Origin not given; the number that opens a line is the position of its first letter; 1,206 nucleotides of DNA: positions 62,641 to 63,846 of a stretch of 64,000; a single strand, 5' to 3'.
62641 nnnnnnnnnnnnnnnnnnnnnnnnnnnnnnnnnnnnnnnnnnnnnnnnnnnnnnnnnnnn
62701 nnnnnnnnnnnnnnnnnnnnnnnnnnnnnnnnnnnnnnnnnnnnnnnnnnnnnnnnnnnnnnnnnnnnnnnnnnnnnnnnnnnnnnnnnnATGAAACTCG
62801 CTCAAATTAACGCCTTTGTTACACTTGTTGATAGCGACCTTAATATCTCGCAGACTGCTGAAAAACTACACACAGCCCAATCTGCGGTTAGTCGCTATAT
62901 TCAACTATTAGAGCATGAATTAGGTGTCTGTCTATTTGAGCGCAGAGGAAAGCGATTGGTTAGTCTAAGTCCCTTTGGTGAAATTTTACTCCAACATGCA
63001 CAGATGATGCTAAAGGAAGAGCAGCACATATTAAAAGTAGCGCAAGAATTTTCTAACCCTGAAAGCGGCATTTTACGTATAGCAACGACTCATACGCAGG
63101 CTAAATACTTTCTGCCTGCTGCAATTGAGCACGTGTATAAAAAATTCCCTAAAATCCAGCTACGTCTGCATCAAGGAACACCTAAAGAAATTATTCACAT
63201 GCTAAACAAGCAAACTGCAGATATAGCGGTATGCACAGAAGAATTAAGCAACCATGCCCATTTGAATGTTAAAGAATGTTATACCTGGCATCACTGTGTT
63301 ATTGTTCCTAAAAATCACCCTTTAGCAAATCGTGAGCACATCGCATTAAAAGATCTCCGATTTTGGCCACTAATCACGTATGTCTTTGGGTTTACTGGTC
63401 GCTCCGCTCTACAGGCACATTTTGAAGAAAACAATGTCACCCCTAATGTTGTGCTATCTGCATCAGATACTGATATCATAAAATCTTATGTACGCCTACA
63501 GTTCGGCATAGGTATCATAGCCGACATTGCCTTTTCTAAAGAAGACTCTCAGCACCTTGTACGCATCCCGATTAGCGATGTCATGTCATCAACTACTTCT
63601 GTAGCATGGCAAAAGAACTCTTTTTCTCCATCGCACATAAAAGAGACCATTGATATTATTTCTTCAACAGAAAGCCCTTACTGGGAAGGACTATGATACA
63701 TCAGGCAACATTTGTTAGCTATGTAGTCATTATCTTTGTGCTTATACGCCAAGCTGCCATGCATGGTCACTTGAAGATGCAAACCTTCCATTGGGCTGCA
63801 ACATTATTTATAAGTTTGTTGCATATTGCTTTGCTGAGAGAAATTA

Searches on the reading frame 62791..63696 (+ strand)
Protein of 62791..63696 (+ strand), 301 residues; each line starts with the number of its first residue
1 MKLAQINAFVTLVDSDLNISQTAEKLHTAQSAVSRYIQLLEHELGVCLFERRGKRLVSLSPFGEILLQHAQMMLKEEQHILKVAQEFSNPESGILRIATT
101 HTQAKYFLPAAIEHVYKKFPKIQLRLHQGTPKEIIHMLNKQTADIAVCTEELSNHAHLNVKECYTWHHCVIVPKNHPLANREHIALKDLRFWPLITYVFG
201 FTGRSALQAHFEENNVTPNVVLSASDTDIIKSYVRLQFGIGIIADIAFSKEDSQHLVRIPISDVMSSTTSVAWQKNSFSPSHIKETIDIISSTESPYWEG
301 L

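Call 10: search_protein_families(library=pfam, proteins=[window:62791-63696:+], max_evalue=0.001)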
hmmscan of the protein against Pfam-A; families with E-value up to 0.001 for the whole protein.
window:62791-63696:+ (301 aa): 3 families
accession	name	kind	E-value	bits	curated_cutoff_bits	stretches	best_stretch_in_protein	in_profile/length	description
PF03466.25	LysR_substrate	-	3.8e-42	144.5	28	1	89-290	2-204/209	LysR substrate binding domain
PF00126.33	HTH_1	-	1.8e-15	57.1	26.6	1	3-64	1-60/60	Bacterial regulatory helix-turn-helix protein, lysR family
PF12849.12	PBP_like_2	-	0.00058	20.1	27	0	88-154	5-70/267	PBP superfamily domain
